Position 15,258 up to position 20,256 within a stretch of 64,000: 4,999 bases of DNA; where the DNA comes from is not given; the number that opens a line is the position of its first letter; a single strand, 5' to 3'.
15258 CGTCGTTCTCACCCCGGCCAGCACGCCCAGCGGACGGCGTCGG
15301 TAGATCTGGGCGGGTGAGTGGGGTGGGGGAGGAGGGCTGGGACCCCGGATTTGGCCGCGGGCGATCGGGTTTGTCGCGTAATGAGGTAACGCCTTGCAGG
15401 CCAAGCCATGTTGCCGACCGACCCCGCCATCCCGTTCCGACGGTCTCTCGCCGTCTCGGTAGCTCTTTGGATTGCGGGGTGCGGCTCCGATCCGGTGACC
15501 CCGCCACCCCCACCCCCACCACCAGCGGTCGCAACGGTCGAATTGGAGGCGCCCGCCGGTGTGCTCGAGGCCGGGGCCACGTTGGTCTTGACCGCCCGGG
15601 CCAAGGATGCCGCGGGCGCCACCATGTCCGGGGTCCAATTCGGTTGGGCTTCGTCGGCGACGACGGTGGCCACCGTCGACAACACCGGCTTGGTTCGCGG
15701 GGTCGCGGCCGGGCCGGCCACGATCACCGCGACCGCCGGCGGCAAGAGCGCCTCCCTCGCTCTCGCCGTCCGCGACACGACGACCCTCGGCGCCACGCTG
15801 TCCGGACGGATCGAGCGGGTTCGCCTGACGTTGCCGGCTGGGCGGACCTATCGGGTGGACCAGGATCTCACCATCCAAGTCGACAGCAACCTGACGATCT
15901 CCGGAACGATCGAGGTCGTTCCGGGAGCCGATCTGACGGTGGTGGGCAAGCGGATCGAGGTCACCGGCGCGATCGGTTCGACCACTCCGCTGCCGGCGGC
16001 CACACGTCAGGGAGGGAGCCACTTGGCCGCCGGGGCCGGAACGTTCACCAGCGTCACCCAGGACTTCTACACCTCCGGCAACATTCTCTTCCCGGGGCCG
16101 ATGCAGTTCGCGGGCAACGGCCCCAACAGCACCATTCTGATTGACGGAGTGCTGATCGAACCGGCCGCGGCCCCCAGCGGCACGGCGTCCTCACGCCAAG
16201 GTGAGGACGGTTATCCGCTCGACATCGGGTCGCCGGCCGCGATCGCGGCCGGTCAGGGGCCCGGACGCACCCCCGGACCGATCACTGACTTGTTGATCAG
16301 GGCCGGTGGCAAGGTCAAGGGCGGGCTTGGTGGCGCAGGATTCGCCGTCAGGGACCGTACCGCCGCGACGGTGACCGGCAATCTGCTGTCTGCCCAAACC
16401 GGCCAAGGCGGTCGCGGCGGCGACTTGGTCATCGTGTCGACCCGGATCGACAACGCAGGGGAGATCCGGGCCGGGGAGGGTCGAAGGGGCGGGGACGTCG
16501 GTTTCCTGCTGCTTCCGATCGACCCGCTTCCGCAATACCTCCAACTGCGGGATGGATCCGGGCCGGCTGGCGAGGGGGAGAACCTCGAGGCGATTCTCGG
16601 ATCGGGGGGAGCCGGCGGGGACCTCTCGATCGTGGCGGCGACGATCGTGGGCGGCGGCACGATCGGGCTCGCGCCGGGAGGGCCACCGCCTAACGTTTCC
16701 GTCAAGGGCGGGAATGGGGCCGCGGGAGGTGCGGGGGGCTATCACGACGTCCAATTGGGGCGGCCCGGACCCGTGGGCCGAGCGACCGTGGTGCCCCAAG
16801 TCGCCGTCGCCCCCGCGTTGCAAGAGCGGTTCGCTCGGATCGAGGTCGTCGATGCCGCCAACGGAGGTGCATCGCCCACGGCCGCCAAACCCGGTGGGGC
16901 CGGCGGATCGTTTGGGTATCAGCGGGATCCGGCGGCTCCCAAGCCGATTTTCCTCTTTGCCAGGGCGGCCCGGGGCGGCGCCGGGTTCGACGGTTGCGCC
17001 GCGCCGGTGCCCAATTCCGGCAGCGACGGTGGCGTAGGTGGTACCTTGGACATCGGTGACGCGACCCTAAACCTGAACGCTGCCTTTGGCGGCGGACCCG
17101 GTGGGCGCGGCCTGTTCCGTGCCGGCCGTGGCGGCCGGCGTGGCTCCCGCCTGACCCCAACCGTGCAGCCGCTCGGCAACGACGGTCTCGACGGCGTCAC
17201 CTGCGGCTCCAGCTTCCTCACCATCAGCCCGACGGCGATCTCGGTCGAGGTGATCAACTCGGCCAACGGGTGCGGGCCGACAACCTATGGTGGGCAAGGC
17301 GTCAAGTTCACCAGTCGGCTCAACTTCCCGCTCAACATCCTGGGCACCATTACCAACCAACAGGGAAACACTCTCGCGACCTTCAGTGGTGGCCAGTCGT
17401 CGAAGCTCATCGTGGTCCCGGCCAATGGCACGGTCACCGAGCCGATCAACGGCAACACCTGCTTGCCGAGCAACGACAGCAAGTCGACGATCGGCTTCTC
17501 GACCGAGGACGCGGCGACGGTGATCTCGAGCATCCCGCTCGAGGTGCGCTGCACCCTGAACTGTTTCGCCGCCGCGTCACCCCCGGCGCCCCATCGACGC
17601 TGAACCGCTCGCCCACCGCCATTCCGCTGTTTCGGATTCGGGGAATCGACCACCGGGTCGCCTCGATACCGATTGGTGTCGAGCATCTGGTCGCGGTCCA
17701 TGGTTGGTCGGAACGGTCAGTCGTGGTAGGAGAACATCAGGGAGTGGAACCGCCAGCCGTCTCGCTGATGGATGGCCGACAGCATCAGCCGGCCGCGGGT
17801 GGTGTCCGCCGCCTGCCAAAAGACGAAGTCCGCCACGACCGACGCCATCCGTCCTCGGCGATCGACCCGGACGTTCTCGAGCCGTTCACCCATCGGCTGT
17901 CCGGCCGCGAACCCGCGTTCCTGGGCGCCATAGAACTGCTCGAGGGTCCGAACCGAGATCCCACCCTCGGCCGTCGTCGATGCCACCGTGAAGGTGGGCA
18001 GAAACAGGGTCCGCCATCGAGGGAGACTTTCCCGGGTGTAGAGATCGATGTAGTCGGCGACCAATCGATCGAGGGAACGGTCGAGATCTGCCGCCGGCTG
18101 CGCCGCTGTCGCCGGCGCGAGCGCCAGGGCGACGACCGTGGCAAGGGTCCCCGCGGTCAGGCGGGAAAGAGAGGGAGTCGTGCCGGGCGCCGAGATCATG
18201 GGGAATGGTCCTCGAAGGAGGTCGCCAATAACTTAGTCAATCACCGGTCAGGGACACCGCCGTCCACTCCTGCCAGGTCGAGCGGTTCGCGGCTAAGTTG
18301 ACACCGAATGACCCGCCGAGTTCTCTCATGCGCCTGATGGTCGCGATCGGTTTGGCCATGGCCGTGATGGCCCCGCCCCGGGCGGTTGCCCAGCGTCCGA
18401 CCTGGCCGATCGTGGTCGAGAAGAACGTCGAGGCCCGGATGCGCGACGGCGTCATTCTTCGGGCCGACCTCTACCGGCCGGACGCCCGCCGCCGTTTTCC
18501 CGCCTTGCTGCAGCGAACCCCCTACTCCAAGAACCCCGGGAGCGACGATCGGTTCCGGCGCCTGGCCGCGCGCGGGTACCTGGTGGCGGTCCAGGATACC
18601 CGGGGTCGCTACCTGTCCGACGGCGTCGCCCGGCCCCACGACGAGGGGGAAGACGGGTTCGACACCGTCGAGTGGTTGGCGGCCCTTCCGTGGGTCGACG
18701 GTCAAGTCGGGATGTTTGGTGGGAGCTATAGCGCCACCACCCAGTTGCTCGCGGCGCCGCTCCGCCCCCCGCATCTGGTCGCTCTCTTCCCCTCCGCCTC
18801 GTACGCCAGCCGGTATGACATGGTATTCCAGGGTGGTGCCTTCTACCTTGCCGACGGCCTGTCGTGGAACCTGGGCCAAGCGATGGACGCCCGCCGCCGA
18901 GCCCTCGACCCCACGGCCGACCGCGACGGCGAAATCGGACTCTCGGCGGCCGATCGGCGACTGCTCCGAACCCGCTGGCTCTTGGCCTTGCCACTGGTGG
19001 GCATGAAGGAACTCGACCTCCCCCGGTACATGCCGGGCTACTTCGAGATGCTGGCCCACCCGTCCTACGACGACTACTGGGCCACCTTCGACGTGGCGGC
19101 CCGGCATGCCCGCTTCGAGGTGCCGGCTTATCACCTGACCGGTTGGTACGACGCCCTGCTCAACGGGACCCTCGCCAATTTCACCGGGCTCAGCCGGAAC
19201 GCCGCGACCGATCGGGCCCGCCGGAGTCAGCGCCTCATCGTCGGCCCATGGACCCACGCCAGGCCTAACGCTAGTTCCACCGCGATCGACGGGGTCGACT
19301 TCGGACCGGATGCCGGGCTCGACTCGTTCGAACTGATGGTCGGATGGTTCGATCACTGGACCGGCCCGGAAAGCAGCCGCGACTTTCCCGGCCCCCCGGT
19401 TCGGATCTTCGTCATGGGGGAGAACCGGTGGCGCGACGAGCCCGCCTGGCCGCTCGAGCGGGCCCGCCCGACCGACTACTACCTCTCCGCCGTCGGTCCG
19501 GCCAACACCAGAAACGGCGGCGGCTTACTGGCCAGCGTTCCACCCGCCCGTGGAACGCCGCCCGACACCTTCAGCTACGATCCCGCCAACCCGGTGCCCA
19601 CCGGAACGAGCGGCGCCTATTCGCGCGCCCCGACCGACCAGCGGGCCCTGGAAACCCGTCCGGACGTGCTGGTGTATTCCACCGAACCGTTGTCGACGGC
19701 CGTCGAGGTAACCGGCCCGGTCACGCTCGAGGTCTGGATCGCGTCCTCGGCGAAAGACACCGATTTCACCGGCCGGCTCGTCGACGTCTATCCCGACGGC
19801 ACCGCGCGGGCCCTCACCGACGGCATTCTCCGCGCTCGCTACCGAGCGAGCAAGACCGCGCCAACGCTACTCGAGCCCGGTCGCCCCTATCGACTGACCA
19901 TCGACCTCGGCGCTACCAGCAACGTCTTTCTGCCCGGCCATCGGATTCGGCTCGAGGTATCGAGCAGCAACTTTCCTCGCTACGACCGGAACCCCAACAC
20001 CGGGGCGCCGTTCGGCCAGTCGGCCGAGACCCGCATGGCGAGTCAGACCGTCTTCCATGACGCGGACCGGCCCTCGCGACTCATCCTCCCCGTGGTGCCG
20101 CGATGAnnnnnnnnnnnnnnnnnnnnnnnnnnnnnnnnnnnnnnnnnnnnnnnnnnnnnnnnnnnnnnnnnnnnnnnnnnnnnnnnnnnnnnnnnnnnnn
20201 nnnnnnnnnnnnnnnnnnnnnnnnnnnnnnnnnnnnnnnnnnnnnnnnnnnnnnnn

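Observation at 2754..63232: Octamer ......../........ is about ten-fold over-represented and scattered through genes on both strands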

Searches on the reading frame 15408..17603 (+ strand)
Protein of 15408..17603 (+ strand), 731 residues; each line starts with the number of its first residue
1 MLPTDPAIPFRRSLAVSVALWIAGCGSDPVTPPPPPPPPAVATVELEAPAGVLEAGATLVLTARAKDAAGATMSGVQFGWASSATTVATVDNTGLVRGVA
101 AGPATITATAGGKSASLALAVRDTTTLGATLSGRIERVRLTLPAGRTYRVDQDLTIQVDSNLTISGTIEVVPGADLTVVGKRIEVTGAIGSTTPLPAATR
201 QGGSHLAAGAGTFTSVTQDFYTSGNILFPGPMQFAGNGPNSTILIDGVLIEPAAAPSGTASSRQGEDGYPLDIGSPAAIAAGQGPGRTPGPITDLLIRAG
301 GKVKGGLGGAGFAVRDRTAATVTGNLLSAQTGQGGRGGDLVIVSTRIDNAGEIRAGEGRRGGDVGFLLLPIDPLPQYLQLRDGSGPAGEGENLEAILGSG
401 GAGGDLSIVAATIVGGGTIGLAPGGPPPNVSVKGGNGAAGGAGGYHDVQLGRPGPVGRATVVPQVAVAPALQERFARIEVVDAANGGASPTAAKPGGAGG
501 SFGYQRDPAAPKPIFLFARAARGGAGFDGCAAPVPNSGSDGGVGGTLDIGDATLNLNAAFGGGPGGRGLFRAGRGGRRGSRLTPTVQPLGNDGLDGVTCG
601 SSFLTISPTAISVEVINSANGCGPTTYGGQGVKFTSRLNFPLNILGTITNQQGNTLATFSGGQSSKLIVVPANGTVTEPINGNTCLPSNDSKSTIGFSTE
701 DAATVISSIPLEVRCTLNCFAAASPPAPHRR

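Call 7: search_protein_families(library=pfam, proteins=[window:15408-17603:+])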
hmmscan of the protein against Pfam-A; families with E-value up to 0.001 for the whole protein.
window:15408-17603:+ (731 aa): 1 family
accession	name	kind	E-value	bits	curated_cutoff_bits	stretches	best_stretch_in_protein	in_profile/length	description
PF02368.24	Big_2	-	9.6e-12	45.1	22.8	1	40-112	1-70/79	Bacterial Ig-like domain (group 2)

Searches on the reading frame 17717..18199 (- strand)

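Call 31: search_protein_families(library=pfam, proteins=[window:17717-18199:-], max_evalue=0.01)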
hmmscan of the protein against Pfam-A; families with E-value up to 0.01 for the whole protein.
window:17717-18199:- (160 aa): 2 families
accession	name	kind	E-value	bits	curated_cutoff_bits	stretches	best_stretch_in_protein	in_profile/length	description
PF13474.12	SnoaL_3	-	5.7e-06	27.1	22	1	46-157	4-117/121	SnoaL-like domain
PF13577.12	SnoaL_4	-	0.0017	18.8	24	1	43-150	9-114/126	SnoaL-like domain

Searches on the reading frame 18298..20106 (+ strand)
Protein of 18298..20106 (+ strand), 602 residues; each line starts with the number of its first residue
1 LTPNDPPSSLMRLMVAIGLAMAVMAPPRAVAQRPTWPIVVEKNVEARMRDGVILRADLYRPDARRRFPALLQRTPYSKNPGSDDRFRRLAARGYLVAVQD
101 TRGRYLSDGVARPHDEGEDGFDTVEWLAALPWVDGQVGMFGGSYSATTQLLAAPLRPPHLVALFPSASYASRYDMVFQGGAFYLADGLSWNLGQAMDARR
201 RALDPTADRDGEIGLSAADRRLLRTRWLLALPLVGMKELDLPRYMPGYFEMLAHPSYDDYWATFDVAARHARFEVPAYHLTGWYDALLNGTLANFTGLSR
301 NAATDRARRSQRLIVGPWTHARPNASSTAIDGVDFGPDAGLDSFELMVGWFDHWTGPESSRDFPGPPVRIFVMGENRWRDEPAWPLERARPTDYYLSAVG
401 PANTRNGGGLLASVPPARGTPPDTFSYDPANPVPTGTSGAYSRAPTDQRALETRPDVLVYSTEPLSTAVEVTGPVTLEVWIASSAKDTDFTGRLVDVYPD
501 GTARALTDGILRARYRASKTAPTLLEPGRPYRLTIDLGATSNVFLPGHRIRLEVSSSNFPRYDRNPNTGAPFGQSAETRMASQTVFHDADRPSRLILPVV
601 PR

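Call 7: search_protein_families(library=pfam, proteins=[window:18298-20106:+])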
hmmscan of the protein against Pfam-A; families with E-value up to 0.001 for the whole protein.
window:18298-20106:+ (602 aa): 2 families
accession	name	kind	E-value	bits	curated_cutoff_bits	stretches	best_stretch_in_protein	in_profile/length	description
PF02129.25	Peptidase_S15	-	2.3e-56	191.8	23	1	50-321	1-261/262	X-Pro dipeptidyl-peptidase (S15 family)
PF08530.16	PepX_C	-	2.6e-49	168.5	22.5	1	366-595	7-216/217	X-Pro dipeptidyl-peptidase C-terminal non-catalytic domain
